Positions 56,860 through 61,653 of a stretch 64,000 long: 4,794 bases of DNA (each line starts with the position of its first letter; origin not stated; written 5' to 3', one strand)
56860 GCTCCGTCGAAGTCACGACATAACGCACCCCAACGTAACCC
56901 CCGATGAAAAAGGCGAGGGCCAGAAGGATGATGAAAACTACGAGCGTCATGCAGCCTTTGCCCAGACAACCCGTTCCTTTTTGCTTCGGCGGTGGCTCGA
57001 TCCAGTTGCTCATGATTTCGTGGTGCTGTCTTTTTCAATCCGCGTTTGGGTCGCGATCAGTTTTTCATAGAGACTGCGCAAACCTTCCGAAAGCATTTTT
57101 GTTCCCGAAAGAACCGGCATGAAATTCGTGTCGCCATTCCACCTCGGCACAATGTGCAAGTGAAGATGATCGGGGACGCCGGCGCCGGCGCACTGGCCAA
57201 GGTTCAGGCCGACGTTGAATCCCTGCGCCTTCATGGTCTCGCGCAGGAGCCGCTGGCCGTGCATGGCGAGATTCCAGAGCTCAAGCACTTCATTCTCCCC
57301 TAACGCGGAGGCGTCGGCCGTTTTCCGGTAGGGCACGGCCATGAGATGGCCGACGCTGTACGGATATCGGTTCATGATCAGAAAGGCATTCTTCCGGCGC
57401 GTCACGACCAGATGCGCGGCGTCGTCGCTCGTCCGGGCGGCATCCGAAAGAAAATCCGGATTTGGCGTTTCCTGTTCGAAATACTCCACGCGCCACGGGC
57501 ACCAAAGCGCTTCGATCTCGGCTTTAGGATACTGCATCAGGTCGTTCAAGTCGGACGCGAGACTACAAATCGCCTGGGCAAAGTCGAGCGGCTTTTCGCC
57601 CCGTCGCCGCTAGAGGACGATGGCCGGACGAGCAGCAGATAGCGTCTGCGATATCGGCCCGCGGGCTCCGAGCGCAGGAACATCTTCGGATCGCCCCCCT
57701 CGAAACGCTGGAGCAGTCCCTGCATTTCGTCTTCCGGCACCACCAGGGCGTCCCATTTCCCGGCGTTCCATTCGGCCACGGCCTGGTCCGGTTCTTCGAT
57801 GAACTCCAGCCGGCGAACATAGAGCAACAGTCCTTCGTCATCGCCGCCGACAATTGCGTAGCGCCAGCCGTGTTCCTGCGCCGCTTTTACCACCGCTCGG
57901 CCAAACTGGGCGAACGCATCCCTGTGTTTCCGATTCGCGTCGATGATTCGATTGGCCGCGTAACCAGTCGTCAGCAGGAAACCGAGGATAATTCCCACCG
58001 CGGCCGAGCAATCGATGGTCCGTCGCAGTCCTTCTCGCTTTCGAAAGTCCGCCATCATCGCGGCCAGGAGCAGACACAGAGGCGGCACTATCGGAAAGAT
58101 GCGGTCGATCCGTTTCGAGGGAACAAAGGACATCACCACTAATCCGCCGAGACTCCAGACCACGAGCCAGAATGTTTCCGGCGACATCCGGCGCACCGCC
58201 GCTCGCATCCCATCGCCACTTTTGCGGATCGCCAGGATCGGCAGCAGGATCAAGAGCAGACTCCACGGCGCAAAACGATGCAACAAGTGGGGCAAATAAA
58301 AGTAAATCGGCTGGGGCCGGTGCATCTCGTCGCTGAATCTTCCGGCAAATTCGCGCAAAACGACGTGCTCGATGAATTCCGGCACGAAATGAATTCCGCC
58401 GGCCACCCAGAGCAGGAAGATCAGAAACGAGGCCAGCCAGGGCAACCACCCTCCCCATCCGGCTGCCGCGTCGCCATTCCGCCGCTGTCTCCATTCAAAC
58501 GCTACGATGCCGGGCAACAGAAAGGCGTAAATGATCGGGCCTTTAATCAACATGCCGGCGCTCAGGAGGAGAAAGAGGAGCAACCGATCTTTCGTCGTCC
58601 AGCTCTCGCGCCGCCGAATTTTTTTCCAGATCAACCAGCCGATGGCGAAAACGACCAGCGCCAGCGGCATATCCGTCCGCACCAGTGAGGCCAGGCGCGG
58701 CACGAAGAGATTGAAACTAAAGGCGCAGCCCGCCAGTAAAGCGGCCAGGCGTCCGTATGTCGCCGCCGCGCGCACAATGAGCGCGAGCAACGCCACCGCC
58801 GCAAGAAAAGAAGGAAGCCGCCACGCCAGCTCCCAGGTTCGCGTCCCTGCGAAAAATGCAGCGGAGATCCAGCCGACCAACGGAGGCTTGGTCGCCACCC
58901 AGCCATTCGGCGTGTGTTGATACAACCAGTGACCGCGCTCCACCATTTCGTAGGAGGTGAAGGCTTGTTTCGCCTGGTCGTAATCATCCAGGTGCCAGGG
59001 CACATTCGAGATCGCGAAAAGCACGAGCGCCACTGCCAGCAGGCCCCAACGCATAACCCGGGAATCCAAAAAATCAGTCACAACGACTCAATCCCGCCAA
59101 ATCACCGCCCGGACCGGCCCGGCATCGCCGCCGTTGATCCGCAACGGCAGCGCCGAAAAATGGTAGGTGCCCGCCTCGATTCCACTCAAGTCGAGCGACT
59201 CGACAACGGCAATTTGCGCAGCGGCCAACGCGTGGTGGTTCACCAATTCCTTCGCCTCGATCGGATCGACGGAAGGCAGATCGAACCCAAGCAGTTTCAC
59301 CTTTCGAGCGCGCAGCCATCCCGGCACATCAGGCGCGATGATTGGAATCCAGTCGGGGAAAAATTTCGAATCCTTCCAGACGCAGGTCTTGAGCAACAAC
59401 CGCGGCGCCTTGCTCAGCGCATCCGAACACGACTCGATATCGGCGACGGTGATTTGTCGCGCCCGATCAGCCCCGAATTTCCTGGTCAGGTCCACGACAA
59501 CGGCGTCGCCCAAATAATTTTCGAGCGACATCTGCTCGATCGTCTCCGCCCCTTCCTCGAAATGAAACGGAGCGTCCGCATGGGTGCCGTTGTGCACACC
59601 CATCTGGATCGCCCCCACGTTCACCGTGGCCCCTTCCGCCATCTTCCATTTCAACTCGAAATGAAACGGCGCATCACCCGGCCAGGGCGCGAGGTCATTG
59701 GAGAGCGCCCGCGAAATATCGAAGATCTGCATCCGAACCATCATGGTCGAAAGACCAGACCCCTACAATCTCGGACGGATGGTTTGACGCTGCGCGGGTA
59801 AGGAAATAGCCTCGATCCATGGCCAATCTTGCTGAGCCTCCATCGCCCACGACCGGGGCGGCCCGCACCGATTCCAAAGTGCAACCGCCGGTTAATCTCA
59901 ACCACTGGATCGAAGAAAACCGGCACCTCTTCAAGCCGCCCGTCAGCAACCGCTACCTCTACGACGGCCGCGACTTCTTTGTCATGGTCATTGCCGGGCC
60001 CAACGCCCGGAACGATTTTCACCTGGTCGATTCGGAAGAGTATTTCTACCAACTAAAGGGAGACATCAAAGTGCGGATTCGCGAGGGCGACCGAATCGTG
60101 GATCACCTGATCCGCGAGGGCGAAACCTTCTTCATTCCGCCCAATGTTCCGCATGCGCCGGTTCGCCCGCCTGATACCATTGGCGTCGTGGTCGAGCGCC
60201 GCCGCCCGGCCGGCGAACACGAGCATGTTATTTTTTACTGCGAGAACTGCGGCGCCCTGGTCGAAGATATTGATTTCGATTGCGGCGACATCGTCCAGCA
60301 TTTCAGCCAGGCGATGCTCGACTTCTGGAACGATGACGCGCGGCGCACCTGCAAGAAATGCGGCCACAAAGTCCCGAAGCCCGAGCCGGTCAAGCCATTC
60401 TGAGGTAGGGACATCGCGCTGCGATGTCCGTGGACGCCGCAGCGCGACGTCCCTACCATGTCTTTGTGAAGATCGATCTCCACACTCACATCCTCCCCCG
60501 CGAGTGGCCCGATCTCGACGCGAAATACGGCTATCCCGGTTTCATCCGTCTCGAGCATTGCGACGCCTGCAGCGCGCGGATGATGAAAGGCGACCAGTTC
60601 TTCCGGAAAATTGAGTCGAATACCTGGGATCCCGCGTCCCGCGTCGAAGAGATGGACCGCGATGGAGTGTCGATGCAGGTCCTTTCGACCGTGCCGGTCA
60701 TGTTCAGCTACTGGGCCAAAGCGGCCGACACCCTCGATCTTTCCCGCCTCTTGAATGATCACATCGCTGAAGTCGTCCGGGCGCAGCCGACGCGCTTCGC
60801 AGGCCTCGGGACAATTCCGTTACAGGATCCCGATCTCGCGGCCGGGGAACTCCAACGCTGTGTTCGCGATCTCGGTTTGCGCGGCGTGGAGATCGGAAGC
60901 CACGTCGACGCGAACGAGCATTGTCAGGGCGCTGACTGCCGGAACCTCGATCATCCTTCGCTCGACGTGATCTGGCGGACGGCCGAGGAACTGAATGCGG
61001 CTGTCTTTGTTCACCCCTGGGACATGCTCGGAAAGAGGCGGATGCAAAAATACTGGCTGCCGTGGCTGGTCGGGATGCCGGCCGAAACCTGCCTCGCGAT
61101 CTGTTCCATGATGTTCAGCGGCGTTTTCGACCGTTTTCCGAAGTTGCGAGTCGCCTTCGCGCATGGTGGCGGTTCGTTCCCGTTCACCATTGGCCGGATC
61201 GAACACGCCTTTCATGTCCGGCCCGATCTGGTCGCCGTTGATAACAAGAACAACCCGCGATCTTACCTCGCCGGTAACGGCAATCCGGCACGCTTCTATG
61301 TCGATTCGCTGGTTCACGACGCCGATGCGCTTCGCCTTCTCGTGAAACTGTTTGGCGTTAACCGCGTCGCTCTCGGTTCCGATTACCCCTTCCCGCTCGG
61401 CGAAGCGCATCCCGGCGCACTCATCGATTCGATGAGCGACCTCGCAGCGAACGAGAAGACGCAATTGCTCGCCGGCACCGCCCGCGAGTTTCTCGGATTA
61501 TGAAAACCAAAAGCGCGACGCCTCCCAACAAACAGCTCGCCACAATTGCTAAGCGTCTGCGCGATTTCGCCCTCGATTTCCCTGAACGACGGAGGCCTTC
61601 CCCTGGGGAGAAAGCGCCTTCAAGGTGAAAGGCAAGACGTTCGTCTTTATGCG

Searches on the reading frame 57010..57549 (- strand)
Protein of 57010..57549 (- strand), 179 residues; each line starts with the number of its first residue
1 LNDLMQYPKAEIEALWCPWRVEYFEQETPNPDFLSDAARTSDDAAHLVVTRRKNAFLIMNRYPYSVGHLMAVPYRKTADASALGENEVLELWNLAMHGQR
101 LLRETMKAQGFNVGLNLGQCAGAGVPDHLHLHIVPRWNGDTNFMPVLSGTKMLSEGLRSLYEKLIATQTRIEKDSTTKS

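Call 60: search_protein_families(library=pfam, proteins=[window:57010-57549:-], max_evalue=0.0001)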
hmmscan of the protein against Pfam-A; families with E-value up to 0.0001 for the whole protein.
window:57010-57549:- (179 aa): 2 families
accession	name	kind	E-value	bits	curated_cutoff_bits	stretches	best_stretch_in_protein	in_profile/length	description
PF01230.28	HIT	-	5.2e-09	37.1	21.5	1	47-136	7-95/98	HIT domain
PF11969.13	DcpS_C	-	3.7e-05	24.6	24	1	47-134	15-100/114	Scavenger mRNA decapping enzyme C-term binding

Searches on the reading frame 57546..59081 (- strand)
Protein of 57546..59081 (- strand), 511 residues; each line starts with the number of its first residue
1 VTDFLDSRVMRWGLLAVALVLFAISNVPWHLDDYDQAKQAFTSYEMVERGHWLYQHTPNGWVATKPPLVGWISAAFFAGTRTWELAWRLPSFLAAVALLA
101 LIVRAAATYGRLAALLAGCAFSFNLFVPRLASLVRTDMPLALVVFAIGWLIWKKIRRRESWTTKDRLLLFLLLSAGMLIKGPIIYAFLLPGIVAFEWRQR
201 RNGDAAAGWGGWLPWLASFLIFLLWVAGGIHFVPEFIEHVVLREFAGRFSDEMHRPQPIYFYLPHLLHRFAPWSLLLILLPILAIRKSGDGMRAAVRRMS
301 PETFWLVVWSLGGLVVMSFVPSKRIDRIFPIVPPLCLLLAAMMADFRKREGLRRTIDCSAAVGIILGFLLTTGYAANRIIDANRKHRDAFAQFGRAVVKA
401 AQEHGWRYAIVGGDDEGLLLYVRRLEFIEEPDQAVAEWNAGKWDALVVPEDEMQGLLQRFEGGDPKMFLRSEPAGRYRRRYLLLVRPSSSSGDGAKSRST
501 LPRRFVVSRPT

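Call 60: search_protein_families(library=pfam, proteins=[window:57546-59081:-], max_evalue=0.0001)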
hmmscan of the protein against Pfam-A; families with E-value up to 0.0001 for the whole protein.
window:57546-59081:- (511 aa): 1 family
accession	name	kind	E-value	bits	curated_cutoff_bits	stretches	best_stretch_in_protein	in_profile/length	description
PF13231.12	PMT_2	-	5.1e-07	30.5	26.1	1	65-198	2-132/160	Dolichyl-phosphate-mannose-protein mannosyltransferase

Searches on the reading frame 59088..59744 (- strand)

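Call 60: search_protein_families(library=pfam, proteins=[window:59088-59744:-], max_evalue=0.0001)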
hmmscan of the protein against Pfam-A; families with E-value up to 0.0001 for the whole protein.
window:59088-59744:- (218 aa): 1 family
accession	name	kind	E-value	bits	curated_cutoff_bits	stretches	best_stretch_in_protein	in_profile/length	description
PF04199.19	Cyclase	-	8.7e-24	84.8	23.1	1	8-161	1-142/142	Putative cyclase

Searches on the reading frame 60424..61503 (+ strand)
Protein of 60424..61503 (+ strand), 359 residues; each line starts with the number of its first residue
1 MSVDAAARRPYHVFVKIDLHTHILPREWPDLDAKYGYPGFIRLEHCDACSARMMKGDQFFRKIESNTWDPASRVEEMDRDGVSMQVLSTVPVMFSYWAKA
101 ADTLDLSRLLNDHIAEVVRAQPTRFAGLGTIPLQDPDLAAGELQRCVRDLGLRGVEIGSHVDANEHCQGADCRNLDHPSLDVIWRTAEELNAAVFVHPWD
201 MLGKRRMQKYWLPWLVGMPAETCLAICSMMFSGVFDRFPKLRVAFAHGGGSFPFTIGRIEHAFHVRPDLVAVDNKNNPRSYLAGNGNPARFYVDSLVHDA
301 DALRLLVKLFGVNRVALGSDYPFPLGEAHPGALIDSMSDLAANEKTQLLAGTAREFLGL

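Call 60: search_protein_families(library=pfam, proteins=[window:60424-61503:+], max_evalue=0.0001)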
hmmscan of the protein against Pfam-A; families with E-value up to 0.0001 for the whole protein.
window:60424-61503:+ (359 aa): 1 family
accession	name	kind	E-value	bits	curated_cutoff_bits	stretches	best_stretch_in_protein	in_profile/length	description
PF04909.20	Amidohydro_2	-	2.7e-41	142.7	26.4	1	17-359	1-289/289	Amidohydrolase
